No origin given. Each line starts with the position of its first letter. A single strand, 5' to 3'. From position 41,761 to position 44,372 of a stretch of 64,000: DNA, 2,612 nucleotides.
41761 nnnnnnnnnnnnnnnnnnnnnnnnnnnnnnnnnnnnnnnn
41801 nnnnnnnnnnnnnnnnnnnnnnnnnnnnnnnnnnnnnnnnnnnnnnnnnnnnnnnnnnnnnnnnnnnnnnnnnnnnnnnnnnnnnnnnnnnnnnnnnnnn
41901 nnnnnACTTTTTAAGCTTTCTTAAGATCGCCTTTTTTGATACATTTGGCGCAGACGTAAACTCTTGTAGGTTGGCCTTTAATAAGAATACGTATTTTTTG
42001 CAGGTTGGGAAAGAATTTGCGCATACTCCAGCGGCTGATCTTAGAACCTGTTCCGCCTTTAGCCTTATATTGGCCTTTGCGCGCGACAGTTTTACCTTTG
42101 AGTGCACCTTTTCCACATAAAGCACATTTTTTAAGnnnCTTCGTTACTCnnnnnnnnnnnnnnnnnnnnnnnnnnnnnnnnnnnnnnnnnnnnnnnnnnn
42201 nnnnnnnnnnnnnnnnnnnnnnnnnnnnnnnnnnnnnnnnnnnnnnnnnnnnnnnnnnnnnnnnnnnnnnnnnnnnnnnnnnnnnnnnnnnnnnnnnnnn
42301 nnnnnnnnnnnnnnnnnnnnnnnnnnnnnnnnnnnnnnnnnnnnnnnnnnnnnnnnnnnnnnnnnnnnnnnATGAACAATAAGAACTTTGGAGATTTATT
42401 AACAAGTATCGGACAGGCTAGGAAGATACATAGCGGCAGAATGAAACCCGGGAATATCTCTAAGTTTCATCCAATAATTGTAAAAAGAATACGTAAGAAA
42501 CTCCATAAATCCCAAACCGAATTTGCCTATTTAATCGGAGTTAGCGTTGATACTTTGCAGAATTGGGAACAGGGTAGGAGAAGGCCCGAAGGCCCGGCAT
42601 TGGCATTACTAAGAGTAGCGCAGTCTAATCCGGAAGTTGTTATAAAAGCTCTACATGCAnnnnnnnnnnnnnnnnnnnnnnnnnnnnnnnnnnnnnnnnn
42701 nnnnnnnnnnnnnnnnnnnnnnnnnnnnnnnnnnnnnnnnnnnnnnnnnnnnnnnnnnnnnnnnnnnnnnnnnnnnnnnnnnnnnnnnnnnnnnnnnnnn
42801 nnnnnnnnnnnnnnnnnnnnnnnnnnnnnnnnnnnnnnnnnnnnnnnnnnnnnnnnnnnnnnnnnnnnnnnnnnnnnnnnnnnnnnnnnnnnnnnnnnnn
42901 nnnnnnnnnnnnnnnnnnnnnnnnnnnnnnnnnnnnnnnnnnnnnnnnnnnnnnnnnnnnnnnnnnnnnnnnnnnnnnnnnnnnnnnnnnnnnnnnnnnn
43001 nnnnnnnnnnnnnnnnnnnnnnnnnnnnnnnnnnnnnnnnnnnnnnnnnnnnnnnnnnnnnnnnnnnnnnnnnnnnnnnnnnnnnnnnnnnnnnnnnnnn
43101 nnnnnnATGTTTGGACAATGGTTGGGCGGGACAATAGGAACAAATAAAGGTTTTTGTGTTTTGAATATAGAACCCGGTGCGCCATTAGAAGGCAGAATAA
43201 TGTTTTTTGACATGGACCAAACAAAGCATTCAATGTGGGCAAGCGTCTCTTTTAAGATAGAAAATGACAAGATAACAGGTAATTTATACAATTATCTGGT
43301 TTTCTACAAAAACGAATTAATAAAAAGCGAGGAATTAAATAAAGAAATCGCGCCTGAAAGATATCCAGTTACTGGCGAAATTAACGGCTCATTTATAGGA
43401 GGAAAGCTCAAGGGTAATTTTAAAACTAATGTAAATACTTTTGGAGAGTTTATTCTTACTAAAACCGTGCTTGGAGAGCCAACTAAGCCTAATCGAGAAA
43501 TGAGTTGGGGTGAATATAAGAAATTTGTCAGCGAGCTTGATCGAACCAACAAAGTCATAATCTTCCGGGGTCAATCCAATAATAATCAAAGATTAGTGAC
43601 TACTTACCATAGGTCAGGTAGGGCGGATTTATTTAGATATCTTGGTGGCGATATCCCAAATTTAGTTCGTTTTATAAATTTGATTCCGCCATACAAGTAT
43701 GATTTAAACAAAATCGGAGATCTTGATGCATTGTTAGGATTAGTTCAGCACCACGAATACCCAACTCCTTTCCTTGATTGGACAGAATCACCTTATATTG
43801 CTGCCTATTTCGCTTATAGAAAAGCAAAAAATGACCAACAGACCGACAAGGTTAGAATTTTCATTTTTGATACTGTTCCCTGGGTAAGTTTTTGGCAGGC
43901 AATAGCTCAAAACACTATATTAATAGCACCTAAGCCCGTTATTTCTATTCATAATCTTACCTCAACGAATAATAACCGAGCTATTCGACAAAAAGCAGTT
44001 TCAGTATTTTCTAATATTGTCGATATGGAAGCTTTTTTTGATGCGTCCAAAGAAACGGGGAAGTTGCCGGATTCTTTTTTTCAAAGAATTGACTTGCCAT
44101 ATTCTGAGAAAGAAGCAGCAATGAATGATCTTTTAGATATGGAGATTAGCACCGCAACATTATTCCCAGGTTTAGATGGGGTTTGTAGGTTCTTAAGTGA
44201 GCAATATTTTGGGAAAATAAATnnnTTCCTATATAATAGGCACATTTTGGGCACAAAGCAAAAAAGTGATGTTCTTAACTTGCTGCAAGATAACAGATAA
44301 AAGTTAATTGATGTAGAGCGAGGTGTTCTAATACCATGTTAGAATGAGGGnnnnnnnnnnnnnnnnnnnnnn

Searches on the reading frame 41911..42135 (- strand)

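Call 3: search_protein_families(library=pfam, proteins=[window:41911-42135:-], max_evalue=1)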
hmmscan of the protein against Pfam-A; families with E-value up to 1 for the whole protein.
window:41911-42135:- (74 aa): 2 families
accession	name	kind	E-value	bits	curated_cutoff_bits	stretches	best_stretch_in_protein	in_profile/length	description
PF00830.24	Ribosomal_L28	-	9.8e-13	48.3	27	1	2-70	1-58/60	Ribosomal L28 family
PF06689.19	zf-C4_ClpX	-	0.0023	18.2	27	1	49-68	14-32/39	ClpX C4-type zinc finger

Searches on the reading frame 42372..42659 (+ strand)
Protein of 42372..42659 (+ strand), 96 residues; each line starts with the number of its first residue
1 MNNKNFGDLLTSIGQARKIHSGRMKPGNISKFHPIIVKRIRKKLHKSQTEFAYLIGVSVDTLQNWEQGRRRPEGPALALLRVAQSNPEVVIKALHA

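Call 3: search_protein_families(library=pfam, proteins=[window:42372-42659:+], max_evalue=1)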
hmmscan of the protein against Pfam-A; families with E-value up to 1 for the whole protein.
window:42372-42659:+ (96 aa): 9 families
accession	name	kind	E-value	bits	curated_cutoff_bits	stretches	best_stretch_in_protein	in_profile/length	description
PF01381.28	HTH_3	-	1.2e-08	35.3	23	1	37-77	1-41/55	Helix-turn-helix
PF15731.11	MqsA_antitoxin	-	5.6e-08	33.4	30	1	30-89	67-126/131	Antitoxin component of bacterial toxin-antitoxin system, MqsA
PF13560.12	HTH_31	-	2.2e-06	28.3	27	1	38-78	7-48/64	Helix-turn-helix domain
PF20432.4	Xre-like-HTH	-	0.0045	17.7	25.8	1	37-72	15-49/63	Antitoxin Xre-like helix-turn-helix domain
PF13518.12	HTH_28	-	0.01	16.4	25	1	36-76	5-42/52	Helix-turn-helix domain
PF00376.29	MerR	-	0.013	15.8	28.2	1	50-67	4-21/38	MerR family regulatory protein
PF12844.13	HTH_19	-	0.023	15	30.2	1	37-77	4-42/64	Helix-turn-helix domain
PF22951.1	3HBD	-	0.098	13.3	27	1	31-71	13-50/100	Three-helical bundle domain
PF13443.12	HTH_26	-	0.17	12.6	22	1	39-71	4-37/63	Cro/C1-type HTH DNA-binding domain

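Call 4: search_protein_families(library=padloc, proteins=[window:42372-42659:+], max_evalue=1)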
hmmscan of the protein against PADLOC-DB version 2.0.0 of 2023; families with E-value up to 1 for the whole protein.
window:42372-42659:+ (96 aa): 9 families
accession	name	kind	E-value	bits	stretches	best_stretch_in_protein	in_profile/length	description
PDLC02926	HTH_VI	-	2.5e-05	22.4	1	37-74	6-43/92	-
PDLC03951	RmrA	-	2.6e-05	21.4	1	29-80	5-56/400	-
PDLC03669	Control_protein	-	2.9e-05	22.3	1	28-86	5-63/96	control protein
PDLC03952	RmrA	-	8e-05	19.6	1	31-83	21-73/395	-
PDLC03949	RmrA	-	0.0034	14.3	1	39-80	9-50/363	-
PDLC03955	RmrA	-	0.0052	14.1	1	28-88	16-76/371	-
PDLC03954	RmrA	-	0.0086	13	1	28-74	6-52/380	-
PDLC03956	RmrA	-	0.009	13.1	1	45-80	22-57/399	-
PDLC03947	RmrA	-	0.036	10.9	1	30-78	9-57/383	-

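Call 5: search_protein_families(library=ncbifam, proteins=[window:42372-42659:+], max_evalue=1)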
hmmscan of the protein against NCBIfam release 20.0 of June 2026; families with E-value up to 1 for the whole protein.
window:42372-42659:+ (96 aa): 13 families
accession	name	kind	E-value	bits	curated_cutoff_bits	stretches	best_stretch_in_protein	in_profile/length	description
NF041265.1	NadS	equivalog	2.2e-18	66.3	60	1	6-90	4-88/94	NadS family protein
TIGR03830.1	CxxCG_CxxCG_HTH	subfamily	5e-11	42.5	61.8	1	37-90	70-123/127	type II TA system antitoxin MqsA family protein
NF007481.0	PRK10072.1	equivalog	4.3e-09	36.7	110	1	37-89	38-90/96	HTH-type transcriptional regulator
NF040522.1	VC1465_fam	subfamily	6.8e-06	26.1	70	1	38-87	2-51/111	VC1465 family Xer recombination activation factor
NF007257.0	PRK09706.1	subfamily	7.8e-06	25.7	101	1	38-84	11-58/135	transcriptional repressor DicA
NF041951.1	phage_RstR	subfamily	3e-05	24.2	80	1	38-77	8-47/108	RstR family transcriptional repressor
NF047542.1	telomere_Tap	equivalog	0.00026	19.8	600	1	38-78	23-63/695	telomere-associated protein Tap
TIGR03070.1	couple_hipB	subfamily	0.00031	20.6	71.65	1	36-72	6-42/58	type II toxin-antitoxin system Y4mF family antitoxin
NF041575.1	antitoxPezA_Strep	equivalog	0.0044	17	290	1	37-68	6-37/158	type II toxin-antitoxin system antitoxin PezA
TIGR00270.2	TIGR00270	equivalog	0.034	14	110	1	34-73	77-116/159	multiprotein bridging factor aMBF1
NF007271.0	PRK09726.1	equivalog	0.044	13.8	79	1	37-67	17-47/88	type II toxin-antitoxin system antitoxin HipB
NF046037.1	carphisopro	domain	0.09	13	38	1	47-85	10-48/54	carph-isopro domain-containing protein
NF003162.0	PRK04140.1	equivalog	0.095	11.7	263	1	37-71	131-165/317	transcriptional regulator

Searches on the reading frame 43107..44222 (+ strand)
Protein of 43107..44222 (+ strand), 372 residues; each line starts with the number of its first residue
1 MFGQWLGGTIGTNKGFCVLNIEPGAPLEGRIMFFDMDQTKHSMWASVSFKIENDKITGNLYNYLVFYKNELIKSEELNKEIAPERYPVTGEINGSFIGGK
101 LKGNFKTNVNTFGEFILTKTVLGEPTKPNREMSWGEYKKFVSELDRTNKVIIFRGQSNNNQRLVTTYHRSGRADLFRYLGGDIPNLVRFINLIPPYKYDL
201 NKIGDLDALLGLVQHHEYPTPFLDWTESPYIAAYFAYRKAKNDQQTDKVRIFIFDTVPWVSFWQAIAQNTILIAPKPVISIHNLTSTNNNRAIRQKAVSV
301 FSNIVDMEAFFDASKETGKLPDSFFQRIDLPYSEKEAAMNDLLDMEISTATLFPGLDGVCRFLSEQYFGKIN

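Call 3: search_protein_families(library=pfam, proteins=[window:43107-44222:+], max_evalue=1)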
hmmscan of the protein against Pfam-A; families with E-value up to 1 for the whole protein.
window:43107-44222:+ (372 aa): 1 family
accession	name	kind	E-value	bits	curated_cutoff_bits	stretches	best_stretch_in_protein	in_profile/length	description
PF08867.16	FRG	-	9.5e-17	62.1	25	1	151-244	3-93/94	FRG domain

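Call 4: search_protein_families(library=padloc, proteins=[window:43107-44222:+], max_evalue=1)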
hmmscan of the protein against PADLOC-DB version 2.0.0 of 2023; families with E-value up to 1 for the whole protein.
window:43107-44222:+ (372 aa): 14 families
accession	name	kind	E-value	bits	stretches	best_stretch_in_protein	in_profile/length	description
PDLC04937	PDC-S15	-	1.9e-35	120.7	1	132-364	18-245/254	-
PDLC04938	PDC-S15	-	2.2e-27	94.2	1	125-368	39-271/276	-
PDLC04934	PDC-S15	-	4.4e-17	60.2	1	133-362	41-281/416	-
PDLC04931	PDC-S15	-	8.1e-17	59.9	1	143-361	57-266/282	-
PDLC04933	PDC-S15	-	3.5e-16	57.5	2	139-254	17-125/286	-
PDLC04936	PDC-S15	-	1.8e-14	51.8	2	132-254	25-141/300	-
PDLC04930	PDC-S15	-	1.5e-12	45.3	2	316-366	225-278/380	-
PDLC04940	PDC-S15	-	2.4e-11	41.7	1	207-359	123-259/280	-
PDLC04932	PDC-S15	-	1.7e-10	38.8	2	205-244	107-146/324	-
PDLC04929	PDC-S15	-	5e-10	37.7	1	210-249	95-134/308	-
PDLC04926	PDC-S15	-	7.9e-10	36.3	1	142-254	25-131/300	-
PDLC04927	PDC-S15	-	5.3e-08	30.2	2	208-247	87-126/422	-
PDLC04935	PDC-S15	-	8e-07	26.3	1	145-255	133-242/535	-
PDLC04939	PDC-S15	-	0.00034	17.6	1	147-239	28-111/487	-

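Call 5: search_protein_families(library=ncbifam, proteins=[window:43107-44222:+], max_evalue=1)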
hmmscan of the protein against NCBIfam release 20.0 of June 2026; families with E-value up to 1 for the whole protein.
window:43107-44222:+ (372 aa): 0 families

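Call 8: search_protein_families(library=phrogs, proteins=[window:43107-44222:+], max_evalue=1)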
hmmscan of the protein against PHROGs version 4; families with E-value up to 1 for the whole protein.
window:43107-44222:+ (372 aa): 2 families
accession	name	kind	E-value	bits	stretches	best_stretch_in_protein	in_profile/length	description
phrog_4962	-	unknown function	1e-19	71.7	1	210-367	294-454/467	-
phrog_24967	-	unknown function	8.4e-06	26.2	1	133-247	25-135/385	-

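Call 39: list_cluster_members(proteins=[P0001, window:43107-44222:+])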
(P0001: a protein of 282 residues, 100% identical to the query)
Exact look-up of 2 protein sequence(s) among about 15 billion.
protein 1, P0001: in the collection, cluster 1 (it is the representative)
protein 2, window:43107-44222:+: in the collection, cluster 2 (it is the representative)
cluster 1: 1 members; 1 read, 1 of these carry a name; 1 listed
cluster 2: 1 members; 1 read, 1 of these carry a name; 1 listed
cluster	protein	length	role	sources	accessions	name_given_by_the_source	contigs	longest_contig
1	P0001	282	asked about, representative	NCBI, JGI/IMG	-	hypothetical protein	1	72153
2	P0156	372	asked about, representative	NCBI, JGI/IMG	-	hypothetical protein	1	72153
